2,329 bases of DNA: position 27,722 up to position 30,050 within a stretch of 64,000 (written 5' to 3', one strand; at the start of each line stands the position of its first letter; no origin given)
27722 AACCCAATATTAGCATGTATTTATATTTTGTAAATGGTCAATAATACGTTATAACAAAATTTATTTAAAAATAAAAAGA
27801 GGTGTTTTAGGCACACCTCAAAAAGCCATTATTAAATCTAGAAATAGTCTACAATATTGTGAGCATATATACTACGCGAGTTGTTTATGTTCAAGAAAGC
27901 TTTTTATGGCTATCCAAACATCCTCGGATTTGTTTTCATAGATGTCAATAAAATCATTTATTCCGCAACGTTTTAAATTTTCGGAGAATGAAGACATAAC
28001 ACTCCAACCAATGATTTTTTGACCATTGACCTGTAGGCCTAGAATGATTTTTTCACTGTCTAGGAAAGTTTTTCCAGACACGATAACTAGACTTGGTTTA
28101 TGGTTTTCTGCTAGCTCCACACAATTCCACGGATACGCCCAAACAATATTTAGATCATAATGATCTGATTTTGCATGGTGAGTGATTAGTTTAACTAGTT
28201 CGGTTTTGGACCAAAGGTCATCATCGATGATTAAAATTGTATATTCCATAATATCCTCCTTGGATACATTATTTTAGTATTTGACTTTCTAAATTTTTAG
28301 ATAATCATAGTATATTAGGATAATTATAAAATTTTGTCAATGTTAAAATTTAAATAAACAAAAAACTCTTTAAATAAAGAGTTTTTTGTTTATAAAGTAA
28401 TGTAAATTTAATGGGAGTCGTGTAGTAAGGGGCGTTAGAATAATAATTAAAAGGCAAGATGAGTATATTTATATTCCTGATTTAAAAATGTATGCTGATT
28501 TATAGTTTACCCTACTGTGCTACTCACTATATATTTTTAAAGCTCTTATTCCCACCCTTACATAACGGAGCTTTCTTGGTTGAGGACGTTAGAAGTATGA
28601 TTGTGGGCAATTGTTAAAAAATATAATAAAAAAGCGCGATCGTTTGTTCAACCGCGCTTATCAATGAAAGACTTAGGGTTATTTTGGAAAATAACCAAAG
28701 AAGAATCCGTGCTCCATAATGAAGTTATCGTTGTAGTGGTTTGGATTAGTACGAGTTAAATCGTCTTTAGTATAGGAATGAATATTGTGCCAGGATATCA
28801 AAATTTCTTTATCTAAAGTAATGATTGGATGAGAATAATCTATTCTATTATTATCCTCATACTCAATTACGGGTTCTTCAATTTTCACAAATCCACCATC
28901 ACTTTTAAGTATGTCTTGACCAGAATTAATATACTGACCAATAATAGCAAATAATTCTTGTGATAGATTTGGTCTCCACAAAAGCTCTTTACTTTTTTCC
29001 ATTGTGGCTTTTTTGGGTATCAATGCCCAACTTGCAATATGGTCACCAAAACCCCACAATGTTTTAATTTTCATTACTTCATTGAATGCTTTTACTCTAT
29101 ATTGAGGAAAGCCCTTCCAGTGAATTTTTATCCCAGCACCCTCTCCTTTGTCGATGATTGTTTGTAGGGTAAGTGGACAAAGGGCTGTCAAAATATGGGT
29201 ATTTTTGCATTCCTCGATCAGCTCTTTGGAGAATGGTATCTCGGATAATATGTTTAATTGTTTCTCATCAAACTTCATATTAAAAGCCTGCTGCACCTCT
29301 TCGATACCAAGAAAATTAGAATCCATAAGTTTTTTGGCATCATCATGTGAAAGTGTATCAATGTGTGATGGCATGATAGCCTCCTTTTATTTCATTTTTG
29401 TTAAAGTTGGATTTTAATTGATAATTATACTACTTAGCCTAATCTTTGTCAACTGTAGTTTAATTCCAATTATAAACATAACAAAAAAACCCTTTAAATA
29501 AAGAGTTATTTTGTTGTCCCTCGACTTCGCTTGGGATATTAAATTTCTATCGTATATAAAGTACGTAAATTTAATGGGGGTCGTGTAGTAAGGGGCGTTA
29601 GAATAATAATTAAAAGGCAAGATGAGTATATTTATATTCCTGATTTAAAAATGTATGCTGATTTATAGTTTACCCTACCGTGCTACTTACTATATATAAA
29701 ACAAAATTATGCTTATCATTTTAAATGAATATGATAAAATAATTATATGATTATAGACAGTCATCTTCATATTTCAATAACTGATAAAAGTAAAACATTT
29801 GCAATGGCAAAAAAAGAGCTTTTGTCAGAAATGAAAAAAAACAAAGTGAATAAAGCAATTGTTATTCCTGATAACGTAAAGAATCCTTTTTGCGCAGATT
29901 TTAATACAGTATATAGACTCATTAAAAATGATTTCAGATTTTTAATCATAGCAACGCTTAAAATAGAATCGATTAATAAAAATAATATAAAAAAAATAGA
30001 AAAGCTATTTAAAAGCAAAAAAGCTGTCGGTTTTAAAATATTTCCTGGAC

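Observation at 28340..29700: Near-identical 133-bp direct repeats (3 mismatches) bracketing a single unknown gene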

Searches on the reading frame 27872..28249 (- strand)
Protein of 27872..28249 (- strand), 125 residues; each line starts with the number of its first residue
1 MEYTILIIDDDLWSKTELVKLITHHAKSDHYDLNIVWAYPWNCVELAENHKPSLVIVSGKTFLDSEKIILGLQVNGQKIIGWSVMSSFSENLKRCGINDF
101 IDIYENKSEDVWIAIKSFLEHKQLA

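Call 9: search_protein_families(library=pfam, proteins=[window:27872-28249:-], max_evalue=0.01)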
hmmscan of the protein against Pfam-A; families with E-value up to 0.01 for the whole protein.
window:27872-28249:- (125 aa): 0 families

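Call 15: find_encoding_contigs(protein=window:27872-28249:-, flank=6000, max_places=10)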
Protein window:27872-28249:- (125 aa): 3 contigs read that carry it; 1 place shown.
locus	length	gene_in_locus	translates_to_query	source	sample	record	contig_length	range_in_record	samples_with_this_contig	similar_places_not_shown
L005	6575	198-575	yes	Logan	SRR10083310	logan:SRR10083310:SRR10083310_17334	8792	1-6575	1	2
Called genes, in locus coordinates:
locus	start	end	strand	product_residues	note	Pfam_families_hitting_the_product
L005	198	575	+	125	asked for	-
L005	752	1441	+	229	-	PF01865:PhoU_div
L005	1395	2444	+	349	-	PF01384:PHO4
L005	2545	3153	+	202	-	PF23477:zf_Tbcl_2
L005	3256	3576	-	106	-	-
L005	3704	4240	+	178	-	-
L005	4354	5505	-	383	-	-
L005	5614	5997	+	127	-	-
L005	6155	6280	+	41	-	-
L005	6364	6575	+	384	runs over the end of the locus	-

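Call 80: search_protein_families(library=padloc, proteins=[window:27872-28249:-], max_evalue=0.001)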
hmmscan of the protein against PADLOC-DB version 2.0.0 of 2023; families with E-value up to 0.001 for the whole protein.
window:27872-28249:- (125 aa): 0 families

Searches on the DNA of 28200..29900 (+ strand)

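Call 4: search_rna_families(source=window, start=28200, end=29900, threshold=evalue, max_evalue=10, show_alignments=3)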
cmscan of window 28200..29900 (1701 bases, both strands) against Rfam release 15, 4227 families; matches with E-value up to 10: 8.
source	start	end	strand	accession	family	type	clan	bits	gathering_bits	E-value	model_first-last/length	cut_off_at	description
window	28351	28392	-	RF04343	Plastid-psbA-2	Cis-reg;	CL00153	23.1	55.8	0.19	1-60/60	no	Plastid-psbA-2 3UTR RNA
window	28625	28695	-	RF02869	ncS025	Gene; sRNA;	-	23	46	0.23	1-85/85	no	Burkholderia sRNA 25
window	28350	28390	+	RF00125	IS128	Gene; sRNA;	-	21.1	80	0.15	157-198/209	no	IS128 RNA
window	29479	29569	-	RF02713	MCS4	Gene; sRNA;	-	21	56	4.2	1-123/123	no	Mycoplasma sRNA MCS4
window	28354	28393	+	RF04343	Plastid-psbA-2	Cis-reg;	CL00153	20.2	55.8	1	5-52/60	no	Plastid-psbA-2 3UTR RNA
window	28618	28698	-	RF00121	MicC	Gene; sRNA;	-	19.6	90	6.8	1-123/123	no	MicC RNA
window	29471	29525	-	RF02362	Yfr10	Gene; sRNA;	-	19.6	43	7.5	1-78/78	no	Cyanobacterial functional RNA 10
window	28353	28394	-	RF04099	MIR837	Gene; miRNA;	-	18.3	117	2.1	1-122/122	no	MIR837 microRNA precursor family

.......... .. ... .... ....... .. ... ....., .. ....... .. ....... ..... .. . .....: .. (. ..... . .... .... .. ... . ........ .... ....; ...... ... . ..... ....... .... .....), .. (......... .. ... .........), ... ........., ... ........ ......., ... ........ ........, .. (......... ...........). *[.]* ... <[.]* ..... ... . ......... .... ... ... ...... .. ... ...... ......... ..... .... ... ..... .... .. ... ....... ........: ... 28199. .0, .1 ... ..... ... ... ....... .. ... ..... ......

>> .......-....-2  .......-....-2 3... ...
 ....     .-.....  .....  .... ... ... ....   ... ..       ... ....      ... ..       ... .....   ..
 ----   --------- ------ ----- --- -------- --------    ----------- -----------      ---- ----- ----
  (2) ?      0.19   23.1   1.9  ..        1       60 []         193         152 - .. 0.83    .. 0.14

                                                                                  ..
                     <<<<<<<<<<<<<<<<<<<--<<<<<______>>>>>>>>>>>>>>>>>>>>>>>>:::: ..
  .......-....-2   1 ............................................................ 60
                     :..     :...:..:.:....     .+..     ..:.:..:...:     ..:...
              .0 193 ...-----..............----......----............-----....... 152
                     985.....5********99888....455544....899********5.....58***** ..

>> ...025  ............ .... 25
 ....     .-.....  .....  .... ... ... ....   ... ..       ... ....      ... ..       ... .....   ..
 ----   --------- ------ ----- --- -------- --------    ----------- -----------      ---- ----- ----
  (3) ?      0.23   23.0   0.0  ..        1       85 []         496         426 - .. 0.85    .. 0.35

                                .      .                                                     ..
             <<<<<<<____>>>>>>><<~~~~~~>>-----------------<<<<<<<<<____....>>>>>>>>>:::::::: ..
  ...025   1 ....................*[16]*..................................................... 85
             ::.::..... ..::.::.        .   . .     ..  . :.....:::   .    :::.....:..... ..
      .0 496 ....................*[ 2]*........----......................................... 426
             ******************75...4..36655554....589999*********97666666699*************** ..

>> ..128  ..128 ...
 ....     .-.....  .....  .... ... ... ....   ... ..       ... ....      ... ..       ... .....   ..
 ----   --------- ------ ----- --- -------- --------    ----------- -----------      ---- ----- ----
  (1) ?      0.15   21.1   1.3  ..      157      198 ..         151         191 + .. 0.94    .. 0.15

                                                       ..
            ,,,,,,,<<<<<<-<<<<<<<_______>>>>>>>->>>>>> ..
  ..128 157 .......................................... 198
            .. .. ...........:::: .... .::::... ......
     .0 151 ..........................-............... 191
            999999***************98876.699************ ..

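Call 30: search_dna_similar(query=window:28388-28540:+, collection=phages, mode=distant, max_evalue=0.1)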
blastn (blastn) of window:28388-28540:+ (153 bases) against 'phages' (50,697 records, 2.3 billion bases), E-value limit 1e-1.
No match.
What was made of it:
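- Tried and rejected: The phage blastn gave nothing (call 30).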

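Call 65: search_rna_families(sources=[L013, L018], threshold=evalue, max_evalue=5)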
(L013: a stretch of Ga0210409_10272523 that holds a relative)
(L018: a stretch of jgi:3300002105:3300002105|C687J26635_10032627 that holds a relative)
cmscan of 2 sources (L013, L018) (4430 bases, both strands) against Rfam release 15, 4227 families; matches with E-value up to 5: 5.
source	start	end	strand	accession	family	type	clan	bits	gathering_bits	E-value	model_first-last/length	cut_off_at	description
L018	2311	2374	-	RF02074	STnc240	Gene; sRNA;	-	33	55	0.033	1-77/77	no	Enterobacterial sRNA STnc240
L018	1038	1151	-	RF00686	mir-338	Gene; miRNA;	-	23.2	57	0.37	1-69/69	no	mir-338 microRNA precursor family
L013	160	259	+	RF00420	SNORA61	Gene; snRNA; snoRNA; HACA-box;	-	20.9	74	0.99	1-132/132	no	Small nucleolar RNA SNORA61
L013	65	141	+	RF00106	RNAI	Gene; antisense;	-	19.1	47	3.1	1-102/102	no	RNAI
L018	2679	2742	-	RF00273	SNORD59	Gene; snRNA; snoRNA; CD-box;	CL00065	18.6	45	4.6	1-73/73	no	Small nucleolar RNA SNORD59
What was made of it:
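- On Any Rfam RNA family: No relevant hit in L013 or L018 (call 65).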
